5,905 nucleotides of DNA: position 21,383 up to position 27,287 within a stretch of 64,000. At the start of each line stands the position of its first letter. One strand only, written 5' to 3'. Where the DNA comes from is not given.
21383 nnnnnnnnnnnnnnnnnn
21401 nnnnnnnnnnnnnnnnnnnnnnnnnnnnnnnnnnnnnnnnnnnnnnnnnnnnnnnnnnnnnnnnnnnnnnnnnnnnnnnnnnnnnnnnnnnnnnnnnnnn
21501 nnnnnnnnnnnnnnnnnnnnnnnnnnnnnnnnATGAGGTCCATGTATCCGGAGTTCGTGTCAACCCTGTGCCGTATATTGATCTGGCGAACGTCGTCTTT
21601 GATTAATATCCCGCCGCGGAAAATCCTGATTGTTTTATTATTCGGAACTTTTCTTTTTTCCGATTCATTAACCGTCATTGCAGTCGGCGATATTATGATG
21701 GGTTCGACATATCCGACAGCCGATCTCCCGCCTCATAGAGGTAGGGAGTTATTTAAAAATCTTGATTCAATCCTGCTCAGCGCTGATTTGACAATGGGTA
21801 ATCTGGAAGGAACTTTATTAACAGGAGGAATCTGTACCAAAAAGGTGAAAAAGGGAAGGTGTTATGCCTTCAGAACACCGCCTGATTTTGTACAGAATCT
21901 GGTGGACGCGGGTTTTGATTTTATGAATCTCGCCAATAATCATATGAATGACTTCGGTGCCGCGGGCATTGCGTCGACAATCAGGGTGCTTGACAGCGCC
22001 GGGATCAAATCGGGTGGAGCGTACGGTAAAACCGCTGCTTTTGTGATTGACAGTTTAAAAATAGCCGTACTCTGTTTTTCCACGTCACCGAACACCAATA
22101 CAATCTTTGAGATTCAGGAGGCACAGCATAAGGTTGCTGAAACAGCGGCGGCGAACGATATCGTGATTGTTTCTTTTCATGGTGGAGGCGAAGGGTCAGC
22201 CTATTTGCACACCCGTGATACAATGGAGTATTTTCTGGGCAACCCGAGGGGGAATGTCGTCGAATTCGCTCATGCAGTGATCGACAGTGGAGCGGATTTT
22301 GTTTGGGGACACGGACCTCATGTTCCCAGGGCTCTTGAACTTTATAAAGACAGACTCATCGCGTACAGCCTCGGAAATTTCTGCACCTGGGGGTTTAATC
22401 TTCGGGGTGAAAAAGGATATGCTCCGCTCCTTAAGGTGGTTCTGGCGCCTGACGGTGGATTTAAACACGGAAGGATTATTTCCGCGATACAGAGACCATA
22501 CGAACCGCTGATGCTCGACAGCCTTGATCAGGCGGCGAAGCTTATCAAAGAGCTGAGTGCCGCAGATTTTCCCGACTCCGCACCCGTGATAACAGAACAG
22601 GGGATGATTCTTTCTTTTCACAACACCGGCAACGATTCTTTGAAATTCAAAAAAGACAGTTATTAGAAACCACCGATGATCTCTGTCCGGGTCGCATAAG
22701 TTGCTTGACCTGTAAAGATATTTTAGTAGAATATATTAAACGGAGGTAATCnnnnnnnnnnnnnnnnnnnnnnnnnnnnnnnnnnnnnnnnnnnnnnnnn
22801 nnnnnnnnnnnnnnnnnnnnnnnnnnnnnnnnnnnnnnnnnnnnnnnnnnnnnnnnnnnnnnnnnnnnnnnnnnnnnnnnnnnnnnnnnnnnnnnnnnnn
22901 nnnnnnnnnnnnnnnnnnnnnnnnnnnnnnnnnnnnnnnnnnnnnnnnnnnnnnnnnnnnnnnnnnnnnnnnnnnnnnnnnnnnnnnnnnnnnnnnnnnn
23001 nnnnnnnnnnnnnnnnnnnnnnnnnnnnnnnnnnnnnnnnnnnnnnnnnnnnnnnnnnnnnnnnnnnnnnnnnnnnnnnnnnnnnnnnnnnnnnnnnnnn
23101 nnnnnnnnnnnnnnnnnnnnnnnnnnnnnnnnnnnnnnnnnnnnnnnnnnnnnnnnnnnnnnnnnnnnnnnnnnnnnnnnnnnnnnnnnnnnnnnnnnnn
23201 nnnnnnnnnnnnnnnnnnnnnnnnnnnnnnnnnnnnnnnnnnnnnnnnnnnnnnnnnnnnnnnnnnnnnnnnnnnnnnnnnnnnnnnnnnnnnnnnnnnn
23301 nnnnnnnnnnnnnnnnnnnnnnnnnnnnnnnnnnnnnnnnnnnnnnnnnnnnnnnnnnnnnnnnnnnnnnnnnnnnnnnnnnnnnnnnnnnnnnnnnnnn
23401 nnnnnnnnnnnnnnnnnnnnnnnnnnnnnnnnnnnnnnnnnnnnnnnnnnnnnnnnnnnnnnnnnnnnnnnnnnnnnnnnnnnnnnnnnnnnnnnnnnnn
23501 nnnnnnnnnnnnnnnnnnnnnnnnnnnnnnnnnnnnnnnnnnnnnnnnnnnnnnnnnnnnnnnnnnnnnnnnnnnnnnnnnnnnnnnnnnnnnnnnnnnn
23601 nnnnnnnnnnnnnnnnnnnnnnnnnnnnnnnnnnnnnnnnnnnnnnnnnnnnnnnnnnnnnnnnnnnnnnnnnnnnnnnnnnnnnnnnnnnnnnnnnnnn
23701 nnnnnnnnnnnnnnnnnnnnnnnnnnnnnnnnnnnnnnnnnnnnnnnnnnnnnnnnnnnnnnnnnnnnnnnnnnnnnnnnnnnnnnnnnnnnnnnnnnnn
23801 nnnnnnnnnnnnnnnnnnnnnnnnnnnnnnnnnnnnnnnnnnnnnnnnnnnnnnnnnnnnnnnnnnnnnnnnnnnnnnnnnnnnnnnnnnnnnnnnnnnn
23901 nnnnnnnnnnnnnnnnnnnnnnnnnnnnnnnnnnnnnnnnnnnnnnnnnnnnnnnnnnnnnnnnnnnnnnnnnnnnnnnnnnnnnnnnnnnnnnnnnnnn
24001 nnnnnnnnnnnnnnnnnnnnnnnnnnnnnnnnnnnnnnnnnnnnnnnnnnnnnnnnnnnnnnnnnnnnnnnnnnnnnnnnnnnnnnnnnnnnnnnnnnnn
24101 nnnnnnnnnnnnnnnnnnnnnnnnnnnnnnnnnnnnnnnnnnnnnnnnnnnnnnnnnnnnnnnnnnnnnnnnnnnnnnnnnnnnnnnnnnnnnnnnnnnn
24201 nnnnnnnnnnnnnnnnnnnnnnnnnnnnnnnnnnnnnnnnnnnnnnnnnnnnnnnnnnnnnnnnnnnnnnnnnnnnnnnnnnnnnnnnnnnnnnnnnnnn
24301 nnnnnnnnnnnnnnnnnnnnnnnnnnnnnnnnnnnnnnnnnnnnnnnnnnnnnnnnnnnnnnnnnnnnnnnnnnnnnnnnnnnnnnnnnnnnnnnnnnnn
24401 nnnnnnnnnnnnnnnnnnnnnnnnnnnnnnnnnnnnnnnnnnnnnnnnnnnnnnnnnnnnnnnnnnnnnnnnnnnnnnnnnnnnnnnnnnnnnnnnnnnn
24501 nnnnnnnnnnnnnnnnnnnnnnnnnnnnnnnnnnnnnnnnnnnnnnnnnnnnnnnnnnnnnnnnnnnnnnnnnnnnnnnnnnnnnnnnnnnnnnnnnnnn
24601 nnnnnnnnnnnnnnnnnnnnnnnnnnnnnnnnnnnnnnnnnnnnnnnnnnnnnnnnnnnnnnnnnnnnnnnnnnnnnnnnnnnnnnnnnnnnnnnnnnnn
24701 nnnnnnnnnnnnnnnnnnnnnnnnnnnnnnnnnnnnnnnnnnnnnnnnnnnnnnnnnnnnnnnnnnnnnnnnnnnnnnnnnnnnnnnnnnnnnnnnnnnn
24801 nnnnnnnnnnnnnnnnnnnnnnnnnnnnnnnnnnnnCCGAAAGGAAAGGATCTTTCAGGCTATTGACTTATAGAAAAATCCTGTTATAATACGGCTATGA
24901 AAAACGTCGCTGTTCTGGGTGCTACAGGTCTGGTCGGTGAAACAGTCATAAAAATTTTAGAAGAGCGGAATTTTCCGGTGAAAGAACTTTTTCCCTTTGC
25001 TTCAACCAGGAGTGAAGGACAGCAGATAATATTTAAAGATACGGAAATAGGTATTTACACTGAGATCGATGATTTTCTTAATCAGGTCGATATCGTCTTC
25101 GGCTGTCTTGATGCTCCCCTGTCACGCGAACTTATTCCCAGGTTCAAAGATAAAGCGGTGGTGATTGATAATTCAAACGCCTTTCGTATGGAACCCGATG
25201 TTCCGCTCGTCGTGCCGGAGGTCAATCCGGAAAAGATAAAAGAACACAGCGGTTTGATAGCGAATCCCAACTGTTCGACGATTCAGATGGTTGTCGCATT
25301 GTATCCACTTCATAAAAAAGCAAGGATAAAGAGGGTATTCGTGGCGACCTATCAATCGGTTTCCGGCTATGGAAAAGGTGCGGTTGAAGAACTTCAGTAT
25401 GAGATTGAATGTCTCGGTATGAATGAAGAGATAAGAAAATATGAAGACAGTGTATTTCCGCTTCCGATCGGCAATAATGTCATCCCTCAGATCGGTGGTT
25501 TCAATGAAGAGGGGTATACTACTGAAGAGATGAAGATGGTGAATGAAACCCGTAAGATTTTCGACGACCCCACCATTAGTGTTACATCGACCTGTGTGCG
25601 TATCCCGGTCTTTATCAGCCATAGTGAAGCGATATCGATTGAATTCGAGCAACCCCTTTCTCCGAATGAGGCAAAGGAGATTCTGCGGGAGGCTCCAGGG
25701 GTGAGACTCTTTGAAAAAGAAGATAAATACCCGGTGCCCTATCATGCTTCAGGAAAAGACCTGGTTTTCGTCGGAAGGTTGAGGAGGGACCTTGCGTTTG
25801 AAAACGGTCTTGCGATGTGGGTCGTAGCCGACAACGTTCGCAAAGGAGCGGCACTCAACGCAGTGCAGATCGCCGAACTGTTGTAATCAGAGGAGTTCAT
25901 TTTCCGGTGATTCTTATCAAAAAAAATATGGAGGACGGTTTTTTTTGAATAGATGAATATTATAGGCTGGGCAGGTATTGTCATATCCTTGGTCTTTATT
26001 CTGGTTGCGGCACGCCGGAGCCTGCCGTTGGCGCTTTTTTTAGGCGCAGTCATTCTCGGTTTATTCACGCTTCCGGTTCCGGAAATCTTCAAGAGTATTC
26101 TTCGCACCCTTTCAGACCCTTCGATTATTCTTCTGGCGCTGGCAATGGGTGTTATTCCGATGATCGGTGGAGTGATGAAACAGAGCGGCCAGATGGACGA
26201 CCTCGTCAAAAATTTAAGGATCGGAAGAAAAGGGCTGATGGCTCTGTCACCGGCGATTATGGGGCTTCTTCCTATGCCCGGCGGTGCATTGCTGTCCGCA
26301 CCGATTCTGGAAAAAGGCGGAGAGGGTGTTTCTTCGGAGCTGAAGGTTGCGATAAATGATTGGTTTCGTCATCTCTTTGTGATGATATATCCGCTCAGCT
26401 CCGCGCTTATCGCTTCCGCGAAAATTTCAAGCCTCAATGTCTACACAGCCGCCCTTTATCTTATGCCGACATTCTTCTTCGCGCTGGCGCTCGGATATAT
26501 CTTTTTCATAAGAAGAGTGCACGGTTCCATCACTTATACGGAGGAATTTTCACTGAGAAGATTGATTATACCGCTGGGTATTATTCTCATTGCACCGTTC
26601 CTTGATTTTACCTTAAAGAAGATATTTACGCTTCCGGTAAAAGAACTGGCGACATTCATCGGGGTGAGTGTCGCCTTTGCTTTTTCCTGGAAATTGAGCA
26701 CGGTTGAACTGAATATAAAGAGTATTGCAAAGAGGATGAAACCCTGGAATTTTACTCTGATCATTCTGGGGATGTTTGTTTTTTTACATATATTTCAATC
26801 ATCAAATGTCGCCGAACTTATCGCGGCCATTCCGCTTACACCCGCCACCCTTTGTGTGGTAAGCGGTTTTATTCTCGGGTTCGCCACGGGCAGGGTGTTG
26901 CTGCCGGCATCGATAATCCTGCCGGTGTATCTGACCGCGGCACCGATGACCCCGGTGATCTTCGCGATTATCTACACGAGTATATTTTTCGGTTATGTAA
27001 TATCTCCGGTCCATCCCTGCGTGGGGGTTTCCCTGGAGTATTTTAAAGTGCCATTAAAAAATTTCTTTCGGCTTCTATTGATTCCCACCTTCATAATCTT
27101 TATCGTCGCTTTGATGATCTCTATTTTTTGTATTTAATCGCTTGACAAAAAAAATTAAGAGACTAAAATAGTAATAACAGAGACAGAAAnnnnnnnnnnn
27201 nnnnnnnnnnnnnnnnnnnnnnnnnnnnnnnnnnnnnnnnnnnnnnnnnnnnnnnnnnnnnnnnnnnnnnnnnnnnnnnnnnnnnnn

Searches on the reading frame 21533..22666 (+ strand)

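Call 63: search_protein_families(library=pfam, proteins=[window:21533-22666:+], max_evalue=0.00001)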
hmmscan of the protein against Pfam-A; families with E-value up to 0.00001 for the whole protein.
window:21533-22666:+ (377 aa): 1 family
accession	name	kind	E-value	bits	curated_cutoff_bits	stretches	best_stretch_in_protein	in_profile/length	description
PF09587.15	PGA_cap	-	1.8e-48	165.7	27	1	47-283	1-251/255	Bacterial capsule synthesis protein PGA_cap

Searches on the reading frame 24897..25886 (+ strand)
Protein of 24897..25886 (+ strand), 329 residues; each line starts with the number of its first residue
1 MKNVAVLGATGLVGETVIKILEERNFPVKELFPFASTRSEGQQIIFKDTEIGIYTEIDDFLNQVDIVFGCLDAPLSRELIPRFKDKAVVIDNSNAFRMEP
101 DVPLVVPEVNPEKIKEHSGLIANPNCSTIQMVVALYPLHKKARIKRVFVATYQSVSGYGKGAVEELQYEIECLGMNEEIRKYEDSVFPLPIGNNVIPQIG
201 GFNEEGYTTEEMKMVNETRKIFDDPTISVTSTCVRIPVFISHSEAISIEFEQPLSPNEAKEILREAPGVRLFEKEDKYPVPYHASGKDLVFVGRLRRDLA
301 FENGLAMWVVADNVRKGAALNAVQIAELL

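Call 39: search_protein_families(library=pfam, proteins=[window:24897-25886:+], max_evalue=0.00001)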
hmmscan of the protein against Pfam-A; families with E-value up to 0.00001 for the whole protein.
window:24897-25886:+ (329 aa): 2 families
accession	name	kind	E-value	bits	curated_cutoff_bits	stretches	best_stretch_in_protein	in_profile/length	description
PF02774.23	Semialdhyde_dhC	-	2.2e-50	171.8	26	1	135-316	1-184/184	Semialdehyde dehydrogenase, dimerisation domain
PF01118.30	Semialdhyde_dh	-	5.9e-31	107.8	26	1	3-116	1-120/121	Semialdehyde dehydrogenase, NAD binding domain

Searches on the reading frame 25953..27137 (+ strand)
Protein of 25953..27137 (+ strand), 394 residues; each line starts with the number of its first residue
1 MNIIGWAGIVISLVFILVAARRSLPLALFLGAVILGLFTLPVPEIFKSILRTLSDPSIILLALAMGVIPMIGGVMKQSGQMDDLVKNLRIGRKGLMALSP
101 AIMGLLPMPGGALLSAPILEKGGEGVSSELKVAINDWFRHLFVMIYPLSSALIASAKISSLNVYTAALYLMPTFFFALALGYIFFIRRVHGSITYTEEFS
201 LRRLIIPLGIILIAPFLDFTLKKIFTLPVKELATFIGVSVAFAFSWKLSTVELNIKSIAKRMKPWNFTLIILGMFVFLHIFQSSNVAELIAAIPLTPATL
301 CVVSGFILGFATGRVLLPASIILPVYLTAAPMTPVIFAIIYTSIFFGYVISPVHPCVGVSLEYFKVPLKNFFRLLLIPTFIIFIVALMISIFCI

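Call 39: search_protein_families(library=pfam, proteins=[window:25953-27137:+], max_evalue=0.00001)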
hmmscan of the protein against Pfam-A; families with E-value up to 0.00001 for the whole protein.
window:25953-27137:+ (394 aa): 1 family
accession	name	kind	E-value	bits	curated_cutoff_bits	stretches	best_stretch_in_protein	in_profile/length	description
PF04165.18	DUF401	-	1.7e-34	120.3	24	1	15-388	14-388/393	Protein of unknown function (DUF401)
